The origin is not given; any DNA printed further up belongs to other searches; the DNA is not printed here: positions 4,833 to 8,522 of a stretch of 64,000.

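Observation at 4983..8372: Giant membrane-anchored coiled-coil protein of unknown function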

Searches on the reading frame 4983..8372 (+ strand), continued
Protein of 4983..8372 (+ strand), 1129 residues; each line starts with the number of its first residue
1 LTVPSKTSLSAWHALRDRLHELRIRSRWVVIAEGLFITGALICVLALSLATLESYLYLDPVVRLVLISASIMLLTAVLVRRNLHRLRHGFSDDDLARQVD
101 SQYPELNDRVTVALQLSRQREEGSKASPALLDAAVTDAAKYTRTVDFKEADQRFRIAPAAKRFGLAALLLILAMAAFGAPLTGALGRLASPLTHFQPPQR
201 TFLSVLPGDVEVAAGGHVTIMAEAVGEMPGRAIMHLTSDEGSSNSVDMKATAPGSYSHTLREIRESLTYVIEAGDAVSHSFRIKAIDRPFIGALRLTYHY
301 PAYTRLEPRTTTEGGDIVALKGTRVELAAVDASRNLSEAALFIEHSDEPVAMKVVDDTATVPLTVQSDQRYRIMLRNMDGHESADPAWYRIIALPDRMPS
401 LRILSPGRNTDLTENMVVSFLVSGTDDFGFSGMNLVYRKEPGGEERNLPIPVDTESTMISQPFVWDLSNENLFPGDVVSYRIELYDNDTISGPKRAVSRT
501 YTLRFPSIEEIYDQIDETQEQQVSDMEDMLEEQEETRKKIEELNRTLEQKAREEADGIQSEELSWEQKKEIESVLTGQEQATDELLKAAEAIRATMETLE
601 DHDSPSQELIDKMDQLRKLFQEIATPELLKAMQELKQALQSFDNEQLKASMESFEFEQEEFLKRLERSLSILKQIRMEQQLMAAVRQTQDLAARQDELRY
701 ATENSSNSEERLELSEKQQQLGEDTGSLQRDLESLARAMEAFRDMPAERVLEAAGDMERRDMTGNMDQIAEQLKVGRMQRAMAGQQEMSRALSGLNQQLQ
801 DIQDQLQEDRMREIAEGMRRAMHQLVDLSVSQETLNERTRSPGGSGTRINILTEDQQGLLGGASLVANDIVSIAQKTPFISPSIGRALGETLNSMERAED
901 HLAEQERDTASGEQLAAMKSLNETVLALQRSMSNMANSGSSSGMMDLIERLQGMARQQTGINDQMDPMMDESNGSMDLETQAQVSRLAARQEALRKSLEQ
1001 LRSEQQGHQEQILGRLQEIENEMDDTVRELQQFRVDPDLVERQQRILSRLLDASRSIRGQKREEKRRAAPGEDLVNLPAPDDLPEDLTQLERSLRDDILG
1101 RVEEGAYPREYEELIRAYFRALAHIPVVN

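Call 39: find_related_loci(query=A2, collection=genome_contigs, flank=10000)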
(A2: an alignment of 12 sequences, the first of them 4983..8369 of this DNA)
Query A2 (1129 aa) in genome_contigs; peptide patterns used: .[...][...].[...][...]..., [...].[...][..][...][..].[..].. (x = any residue, [..] = any of these).
599 stretches matched a pattern (row limit reached: there are more); 449 encode a relative of the query (tblastn E <= 1e-3); the best 80 are kept; 79 distinct loci.
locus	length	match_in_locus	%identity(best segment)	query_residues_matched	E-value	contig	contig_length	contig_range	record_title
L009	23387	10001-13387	97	1-1129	0e+0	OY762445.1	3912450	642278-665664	MAG: bacterium isolate 4d88f91b-64ba-49ef-9c7d-4906d56127d1 genome assembly, chromosome: 1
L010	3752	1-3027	96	121-1129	0e+0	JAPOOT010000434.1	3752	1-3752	MAG: Gemmatimonadetes bacterium isolate APA_bin_41 c_000000214694, whole genome shotgun sequence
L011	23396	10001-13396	82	1-1129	0e+0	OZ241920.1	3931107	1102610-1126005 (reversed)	MAG: bacterium isolate c159a2c7-7ae9-43f8-b1c6-a8821b09048b genome assembly, chromosome: 1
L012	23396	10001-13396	78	1-1129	0e+0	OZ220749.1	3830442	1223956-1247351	MAG: bacterium isolate 072a604d-d951-4d4f-bb27-b5f30d89a258 genome assembly, chromosome: 1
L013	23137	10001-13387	79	1-1129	0e+0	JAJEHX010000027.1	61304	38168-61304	MAG: Candidatus Latescibacterota bacterium isolate p16x63bins.21 k141_2566, whole genome shotgun sequence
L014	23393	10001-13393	78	2-1129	0e+0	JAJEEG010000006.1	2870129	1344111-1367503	MAG: Candidatus Latescibacterota bacterium isolate p16x34bins.14 k141_287726, whole genome shotgun sequence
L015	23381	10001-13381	78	1-1124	0e+0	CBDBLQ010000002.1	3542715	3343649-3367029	MAG: bacterium isolate 7e3eab2d-bf14-4947-a8f9-fc6ddb354d52 genome assembly, contig: contig_2, whole genome shotgun sequ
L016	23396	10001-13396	77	1-1129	0e+0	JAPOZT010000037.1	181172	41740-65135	MAG: Gemmatimonadetes bacterium isolate IRC1_bin_16 NODE_70_length_181172_cov_19.9076, whole genome shotgun sequence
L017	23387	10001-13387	74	1-1129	0e+0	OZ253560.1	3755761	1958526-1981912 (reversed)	MAG: bacterium isolate 97c2cdc3-07c5-4390-9168-6b920e0bec44 genome assembly, chromosome: 1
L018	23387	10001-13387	74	1-1129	0e+0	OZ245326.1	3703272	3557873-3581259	MAG: bacterium isolate 5c86cc85-80a8-49d9-b8ce-0f4659ada66a genome assembly, chromosome: 1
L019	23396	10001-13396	70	1-1129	0e+0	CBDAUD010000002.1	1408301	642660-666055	MAG: bacterium isolate 878a0cea-2b96-4014-b147-88fee9e3d867 genome assembly, contig: contig_2, whole genome shotgun sequ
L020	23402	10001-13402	76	1-1129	0e+0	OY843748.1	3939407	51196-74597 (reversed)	MAG: bacterium isolate 9408d56b-0626-48ff-8cc4-40385ffb9045 genome assembly, chromosome: 1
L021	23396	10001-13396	78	1-1129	0e+0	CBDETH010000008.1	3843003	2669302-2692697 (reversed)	MAG: bacterium isolate a37c322d-fd18-4de0-acdf-9ec38001f2fc genome assembly, contig: contig_8, whole genome shotgun sequ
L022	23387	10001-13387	76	1-1129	0e+0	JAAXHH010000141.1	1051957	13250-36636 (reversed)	MAG: Candidatus Latescibacterota bacterium isolate Plut_88884 unfiltered_Plut_88884_genomic_contig_92112, whole genome s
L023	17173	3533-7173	81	1-1129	0e+0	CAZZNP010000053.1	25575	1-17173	MAG TPA_asm: uncultured Gemmatimonadota bacterium isolate SRP109090_co2_50 genome assembly, contig: NODE_2557_length_255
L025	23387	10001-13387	78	1-1129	0e+0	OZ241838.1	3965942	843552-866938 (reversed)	MAG: bacterium isolate 834f4656-8c40-439b-be50-31c876aeaf38 genome assembly, chromosome: 1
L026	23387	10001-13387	74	1-1129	0e+0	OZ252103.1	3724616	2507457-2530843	MAG: bacterium isolate 8b9b2d7a-c40d-4f90-8ad6-3455a0001c0c genome assembly, chromosome: 1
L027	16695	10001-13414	53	1-1129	0e+0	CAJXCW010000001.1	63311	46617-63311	TPA_asm: uncultured bacterium isolate ERR599008_bin.45_MetaBAT_v2.12.1_MAG genome assembly, contig: NODE_304_length_6331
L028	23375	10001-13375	47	11-1129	0e+0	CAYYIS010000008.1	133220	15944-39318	MAG TPA_asm: uncultured Gemmatimonadota bacterium isolate SRP077602_co4_478 genome assembly, contig: NODE_94_length_1332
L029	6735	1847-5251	47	4-1129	0e+0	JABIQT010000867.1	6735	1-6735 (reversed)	MAG: Candidatus Latescibacterota bacterium isolate SI072_bin148 k141_3424951, whole genome shotgun sequence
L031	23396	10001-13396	78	1-1129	0e+0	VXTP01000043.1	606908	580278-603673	MAG: Gemmatimonadetes bacterium isolate SB0665_bin_8 NODE_2_length_606908_cov_12.920945, whole genome shotgun sequence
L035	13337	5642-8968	32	18-1129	2e-167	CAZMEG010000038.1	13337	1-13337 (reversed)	MAG TPA_asm: uncultured Cytophagia bacterium isolate SRP162660_co1_270 genome assembly, contig: NODE_3037_length_13337_c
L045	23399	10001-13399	30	12-1125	4e-157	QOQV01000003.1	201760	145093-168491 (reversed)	MAG: Ignavibacteriae bacterium isolate BY39 NODE_71, whole genome shotgun sequence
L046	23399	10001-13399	30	12-1125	2e-157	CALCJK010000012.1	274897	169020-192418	MAG: uncultured bacterium isolate H1_Bin_METABAT__173_sub_1 genome assembly, contig: c_000000123616, whole genome shotgu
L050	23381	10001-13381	30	8-1122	4e-155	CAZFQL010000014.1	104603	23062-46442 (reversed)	MAG TPA_asm: uncultured Chlorobiaceae bacterium isolate SRP302447_co3_354 genome assembly, contig: NODE_536_length_10460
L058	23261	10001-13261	33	29-1123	9e-153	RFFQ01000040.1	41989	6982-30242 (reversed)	MAG: Gemmatimonadetes bacterium isolate J002 k99_277955, whole genome shotgun sequence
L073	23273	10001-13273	31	36-1127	7e-146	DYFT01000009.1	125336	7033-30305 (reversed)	MAG TPA_asm: Ignavibacterium album isolate BE2011_53_18 Afr_mines_BE2011_42_length_125336_cov_8_463805, whole genome sho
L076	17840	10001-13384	30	12-1129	2e-145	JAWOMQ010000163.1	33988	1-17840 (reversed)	MAG: Bacteroidota bacterium isolate bin_71 c_000031433417, whole genome shotgun sequence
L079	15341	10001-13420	28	5-1129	6e-145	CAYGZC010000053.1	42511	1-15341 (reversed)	MAG TPA_asm: uncultured Chlorobiaceae bacterium isolate ERP119294_co2_80 genome assembly, contig: k141_250790, whole gen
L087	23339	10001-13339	29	12-1129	8e-143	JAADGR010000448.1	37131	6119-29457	MAG: Calditrichota bacterium isolate M_MetaBat.126 contig-127_2847, whole genome shotgun sequence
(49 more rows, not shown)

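Call 46: search_protein_families(library=pfam, alignment_id=A1, max_evalue=0.001)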
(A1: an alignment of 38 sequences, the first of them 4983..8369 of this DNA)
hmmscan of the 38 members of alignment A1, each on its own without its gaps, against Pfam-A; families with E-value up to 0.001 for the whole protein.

A. member 1, window:4983-8369:+ (1129 aa): 1 family
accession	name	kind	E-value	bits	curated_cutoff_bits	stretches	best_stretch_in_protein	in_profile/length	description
PF13779.11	DUF4175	-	7.2e-13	47.9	27.3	1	272-968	175-768/825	Domain of unknown function (DUF4175)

B. families by the number of members that match (of 38 scanned): 5 families
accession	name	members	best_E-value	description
PF13779.11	DUF4175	37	1e-41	Domain of unknown function (DUF4175)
PF02416.21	TatA_B_E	2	0.00058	mttA/Hcf106 family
PF22190.2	TTHA0829-like_ACT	1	0.00019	TTHA0829-like ACT domain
PF17957.7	Big_7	1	0.00055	Bacterial Ig domain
PF07264.17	EI24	1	0.0006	Sulfate transporter CysZ/Etoposide-induced protein 2.4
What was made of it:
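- On Pfam DUF4175 (PF13779): 37/38 aligned homologues match, best E=1e-41 (call 46).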

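Call 54: search_protein_families(library=pfam, proteins=[L004:13176-14423:+, L005:13227-14492:+, L004:7196-7927:+], max_evalue=1)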
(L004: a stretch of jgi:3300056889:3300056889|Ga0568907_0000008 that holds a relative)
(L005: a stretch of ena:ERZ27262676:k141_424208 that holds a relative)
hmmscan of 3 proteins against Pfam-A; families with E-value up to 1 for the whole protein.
L004:13176-14423:+ (415 aa): 1 family
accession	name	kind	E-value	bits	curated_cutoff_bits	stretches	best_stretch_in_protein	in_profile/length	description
PF08139.17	LPAM_1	-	0.14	13.1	20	1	1-16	1-16/18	Prokaryotic membrane lipoprotein lipid attachment site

L005:13227-14492:+ (421 aa): 0 families

L004:7196-7927:+ (243 aa): 1 family
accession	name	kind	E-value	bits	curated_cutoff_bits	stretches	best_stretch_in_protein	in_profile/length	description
PF13709.12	DUF4159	-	2.9e-63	213.5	25.9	1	50-241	2-202/202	Domain of unknown function (DUF4159)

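Call 73: search_protein_families(library=pfam, proteins=[L073:2820-4199:+, L073:4211-5128:+, L073:5125-5871:+, L073:5850-7190:+, L073:7312-8613:+, L073:8703-9572:+, L045:13412-15676:+, L045:15660-17279:+, L058:13274-14428:+, L050:13430-14956:+], max_evalue=0.001)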
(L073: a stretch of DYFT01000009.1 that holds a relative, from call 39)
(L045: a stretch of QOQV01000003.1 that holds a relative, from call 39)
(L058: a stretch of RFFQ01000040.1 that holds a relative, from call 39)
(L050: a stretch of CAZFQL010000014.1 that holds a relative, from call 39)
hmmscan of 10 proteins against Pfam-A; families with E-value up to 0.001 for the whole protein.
L073:2820-4199:+ (459 aa): 3 families
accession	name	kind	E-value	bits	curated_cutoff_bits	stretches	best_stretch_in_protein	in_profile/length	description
PF08245.18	Mur_ligase_M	-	3.8e-30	105.8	24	1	111-291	1-199/200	Mur ligase middle domain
PF01225.30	Mur_ligase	-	2.4e-29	102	21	1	8-107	2-95/95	Mur ligase family, catalytic domain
PF02875.26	Mur_ligase_C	-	3e-25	89.9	28.4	1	314-444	1-127/127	Mur ligase, glutamate ligase domain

L073:4211-5128:+ (305 aa): 2 families
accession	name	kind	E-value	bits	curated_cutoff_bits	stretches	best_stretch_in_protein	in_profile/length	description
PF02873.21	MurB_C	-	8e-35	119.4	27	1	199-294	5-99/99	UDP-N-acetylenolpyruvoylglucosamine reductase, C-terminal domain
PF01565.28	FAD_binding_4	-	1.1e-22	80.7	26.4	1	34-156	2-132/139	FAD binding domain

L073:5125-5871:+ (248 aa): 2 families
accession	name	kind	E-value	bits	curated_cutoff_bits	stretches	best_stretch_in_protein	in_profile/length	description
PF08478.15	POTRA_1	-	5e-13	49.6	23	1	33-100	2-69/69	POTRA domain, FtsQ-type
PF03799.20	FtsQ_DivIB_C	-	3.1e-12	47.8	21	1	109-234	7-114/114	Cell division protein FtsQ/DivIB, C-terminal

L073:5850-7190:+ (446 aa): 7 families
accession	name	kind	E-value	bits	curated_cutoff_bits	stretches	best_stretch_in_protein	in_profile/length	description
PF14450.12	FtsA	-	4.8e-43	147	31.8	2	237-405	1-127/127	Cell division protein FtsA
PF02491.25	SHS2_FTSA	-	2.1e-31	108.5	25.4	1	113-192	1-79/79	SHS2 domain inserted in FTSA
PF06723.19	MreB_Mbl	-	8.3e-11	41.7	27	1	205-382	116-304/327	MreB/Mbl protein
PF11104.14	PilM_2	-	2.4e-08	33.8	27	1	219-292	159-238/340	Type IV pilus assembly protein PilM;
PF06277.17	EutA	-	1.6e-05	24.5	27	1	230-287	139-197/475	Ethanolamine utilisation protein EutA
PF08841.16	DDR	-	0.00011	21.7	24.6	1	233-289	132-189/328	Diol dehydratase reactivase ATPase-like domain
PF00012.26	HSP70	-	0.0004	19.2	20.6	0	199-252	150-204/599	Hsp70 protein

L073:7312-8613:+ (433 aa): 2 families
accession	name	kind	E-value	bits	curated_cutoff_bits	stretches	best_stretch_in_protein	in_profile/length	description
PF00091.31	Tubulin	-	1.2e-50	172.9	33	1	55-216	1-190/190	Tubulin/FtsZ family, GTPase domain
PF12327.13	FtsZ_C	-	2.2e-32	111.7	27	1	264-358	1-94/95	FtsZ family, C-terminal domain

L073:8703-9572:+ (289 aa): 1 family
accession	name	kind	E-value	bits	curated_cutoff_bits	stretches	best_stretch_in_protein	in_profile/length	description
PF13709.12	DUF4159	-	1.1e-64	218.2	25.9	1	96-287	1-202/202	Domain of unknown function (DUF4159)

L045:13412-15676:+ (755 aa): 2 families
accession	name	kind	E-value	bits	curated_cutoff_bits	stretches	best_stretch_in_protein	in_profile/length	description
PF00593.30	TonB_dep_Rec_b-barrel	-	6.6e-45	155.2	27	1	314-718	43-436/436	TonB dependent receptor-like, beta-barrel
PF07715.20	Plug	-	1.2e-15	58.4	23.9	1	101-209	3-107/107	TonB-dependent Receptor Plug Domain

L045:15660-17279:+ (540 aa): 7 families
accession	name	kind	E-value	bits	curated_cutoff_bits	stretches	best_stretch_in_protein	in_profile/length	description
PF13088.12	BNR_2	-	4.2e-07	30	31.4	0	302-416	15-129/277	BNR repeat-like domain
PF18962.6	Por_Secre_tail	-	3e-06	27.9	27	1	454-521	2-66/75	Secretion system C-terminal sorting domain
PF02012.26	BNR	-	4.1e-06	26.4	27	0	368-377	2-11/12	BNR/Asp-box repeat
PF21471.3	Reelin_subrepeat-B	-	8.7e-06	26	27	0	124-169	63-108/127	Reelin subrepeat B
PF03174.19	CHB_HEX_C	-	2.1e-05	24.8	23.6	0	118-138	32-52/76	Chitobiase/beta-hexosaminidase C-terminal domain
PF24316.1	Tli3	-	3.3e-05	24.7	27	0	332-388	48-108/129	T6SS Tli3 immunity protein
PF15902.12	Sortilin-Vps10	-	0.00086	18.6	33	0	366-389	421-444/446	Sortilin, neurotensin receptor 3,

L058:13274-14428:+ (385 aa): 2 families
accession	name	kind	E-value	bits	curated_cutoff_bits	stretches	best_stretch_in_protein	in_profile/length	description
PF00926.24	DHBP_synthase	-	7.6e-90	300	26.4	1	17-208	1-191/191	3,4-dihydroxy-2-butanone 4-phosphate synthase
PF00925.25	GTP_cyclohydro2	-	2e-39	135.3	23.3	1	221-383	5-165/165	GTP cyclohydrolase II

L050:13430-14956:+ (509 aa): 3 families
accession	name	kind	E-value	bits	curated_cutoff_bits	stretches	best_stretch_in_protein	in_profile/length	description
PF04389.22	Peptidase_M28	-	1.1e-37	130.1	21.3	1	298-490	1-189/193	Peptidase family M28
PF01546.33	Peptidase_M20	-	3e-09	37.5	24.6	1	317-470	2-185/206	Peptidase family M20/M25/M40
PF02225.27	PA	-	1e-07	32.4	23.9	1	160-246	14-89/95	PA domain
